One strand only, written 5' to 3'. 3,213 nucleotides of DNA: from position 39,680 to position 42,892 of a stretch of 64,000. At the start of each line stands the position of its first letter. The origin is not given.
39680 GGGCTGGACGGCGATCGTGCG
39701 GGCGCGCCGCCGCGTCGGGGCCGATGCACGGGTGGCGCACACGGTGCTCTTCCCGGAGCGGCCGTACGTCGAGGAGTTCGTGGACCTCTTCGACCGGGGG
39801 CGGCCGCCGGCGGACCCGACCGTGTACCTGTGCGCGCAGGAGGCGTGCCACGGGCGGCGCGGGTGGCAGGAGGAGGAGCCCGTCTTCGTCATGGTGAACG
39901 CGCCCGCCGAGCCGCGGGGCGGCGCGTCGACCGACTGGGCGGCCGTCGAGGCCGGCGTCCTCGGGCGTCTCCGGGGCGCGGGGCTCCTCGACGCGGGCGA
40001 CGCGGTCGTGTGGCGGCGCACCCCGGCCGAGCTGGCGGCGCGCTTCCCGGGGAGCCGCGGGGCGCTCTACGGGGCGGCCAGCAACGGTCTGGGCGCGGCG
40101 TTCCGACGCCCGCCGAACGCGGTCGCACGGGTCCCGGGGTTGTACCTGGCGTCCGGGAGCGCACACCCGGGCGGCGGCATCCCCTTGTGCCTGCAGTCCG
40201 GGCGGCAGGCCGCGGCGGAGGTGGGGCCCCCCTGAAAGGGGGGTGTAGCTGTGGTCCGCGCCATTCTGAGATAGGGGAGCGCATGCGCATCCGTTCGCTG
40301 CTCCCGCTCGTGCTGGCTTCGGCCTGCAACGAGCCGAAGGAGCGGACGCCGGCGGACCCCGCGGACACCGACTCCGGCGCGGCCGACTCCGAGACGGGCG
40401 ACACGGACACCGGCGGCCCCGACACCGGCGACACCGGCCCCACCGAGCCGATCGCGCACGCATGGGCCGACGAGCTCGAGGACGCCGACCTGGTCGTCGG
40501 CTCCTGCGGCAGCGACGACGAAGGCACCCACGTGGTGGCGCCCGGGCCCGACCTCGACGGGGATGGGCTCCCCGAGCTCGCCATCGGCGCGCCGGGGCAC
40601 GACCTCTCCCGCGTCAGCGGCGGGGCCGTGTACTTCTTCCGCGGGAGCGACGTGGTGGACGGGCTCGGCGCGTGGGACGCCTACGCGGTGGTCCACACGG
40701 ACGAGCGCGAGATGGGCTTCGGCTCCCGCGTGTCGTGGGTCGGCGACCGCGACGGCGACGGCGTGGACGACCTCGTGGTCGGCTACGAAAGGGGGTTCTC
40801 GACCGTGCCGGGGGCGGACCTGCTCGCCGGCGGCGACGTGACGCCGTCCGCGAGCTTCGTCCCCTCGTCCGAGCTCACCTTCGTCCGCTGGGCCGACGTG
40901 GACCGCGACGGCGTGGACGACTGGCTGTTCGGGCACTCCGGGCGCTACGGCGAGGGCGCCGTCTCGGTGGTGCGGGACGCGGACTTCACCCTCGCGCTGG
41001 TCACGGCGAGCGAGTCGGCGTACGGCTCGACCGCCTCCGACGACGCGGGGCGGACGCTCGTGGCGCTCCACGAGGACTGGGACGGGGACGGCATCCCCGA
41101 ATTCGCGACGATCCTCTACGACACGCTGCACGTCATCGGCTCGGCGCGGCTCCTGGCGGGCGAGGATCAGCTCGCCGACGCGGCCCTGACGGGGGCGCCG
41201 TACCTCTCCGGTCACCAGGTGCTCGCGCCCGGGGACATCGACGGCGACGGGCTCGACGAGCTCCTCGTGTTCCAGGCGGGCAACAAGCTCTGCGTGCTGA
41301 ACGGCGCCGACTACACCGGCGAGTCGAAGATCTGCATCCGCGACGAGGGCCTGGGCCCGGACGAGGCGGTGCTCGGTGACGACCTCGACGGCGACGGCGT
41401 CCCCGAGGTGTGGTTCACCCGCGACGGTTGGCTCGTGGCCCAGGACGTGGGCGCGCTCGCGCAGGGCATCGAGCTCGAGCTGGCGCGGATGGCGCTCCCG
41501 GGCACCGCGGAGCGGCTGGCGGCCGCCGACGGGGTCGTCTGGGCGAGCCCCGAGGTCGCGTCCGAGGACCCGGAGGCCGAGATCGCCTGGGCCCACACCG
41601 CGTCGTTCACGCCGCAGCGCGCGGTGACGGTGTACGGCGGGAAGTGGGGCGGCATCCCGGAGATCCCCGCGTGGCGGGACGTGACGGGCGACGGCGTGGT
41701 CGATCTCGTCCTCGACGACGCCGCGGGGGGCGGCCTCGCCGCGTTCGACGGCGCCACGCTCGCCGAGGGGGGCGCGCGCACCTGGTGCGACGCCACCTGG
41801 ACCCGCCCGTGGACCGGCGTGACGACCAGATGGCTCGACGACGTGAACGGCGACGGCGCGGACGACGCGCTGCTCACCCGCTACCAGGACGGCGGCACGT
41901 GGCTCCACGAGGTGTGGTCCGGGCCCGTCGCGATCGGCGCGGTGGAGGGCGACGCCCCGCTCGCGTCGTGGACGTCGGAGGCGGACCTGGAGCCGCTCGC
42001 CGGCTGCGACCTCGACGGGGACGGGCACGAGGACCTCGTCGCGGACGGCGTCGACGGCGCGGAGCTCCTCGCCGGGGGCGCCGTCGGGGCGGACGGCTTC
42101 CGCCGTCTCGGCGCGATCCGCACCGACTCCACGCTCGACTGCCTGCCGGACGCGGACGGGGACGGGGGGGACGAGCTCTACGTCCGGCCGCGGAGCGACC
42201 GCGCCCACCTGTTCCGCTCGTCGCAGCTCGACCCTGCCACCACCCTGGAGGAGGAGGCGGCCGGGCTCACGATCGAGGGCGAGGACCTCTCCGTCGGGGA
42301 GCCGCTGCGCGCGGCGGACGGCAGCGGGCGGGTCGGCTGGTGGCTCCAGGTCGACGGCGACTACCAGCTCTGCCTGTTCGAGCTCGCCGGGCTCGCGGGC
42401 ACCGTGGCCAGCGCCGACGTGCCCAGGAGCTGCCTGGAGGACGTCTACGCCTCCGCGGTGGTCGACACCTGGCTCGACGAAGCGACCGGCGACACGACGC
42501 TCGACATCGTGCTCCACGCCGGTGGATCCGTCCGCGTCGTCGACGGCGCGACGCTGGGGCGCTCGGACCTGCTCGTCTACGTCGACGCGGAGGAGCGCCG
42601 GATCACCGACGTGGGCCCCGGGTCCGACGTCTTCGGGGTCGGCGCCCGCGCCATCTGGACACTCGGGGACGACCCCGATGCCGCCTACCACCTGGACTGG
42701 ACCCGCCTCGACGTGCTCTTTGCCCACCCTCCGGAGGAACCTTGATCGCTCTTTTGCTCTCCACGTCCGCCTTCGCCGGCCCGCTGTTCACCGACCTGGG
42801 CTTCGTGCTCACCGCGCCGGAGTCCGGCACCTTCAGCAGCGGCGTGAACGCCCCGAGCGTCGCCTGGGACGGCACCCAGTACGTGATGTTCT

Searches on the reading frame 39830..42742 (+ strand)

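Call 51: search_protein_families(library=pfam, proteins=[window:39830-42742:+], max_evalue=0.00001)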
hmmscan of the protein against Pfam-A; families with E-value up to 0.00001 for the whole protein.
window:39830-42742:+ (971 aa): 2 families
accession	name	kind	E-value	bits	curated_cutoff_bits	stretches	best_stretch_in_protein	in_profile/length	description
PF13517.12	FG-GAP_3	-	1.8e-15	57.7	26.9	0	416-480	1-61/61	FG-GAP-like repeat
PF01839.29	FG-GAP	-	2.5e-15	56.4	22.1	1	236-270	5-37/37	FG-GAP repeat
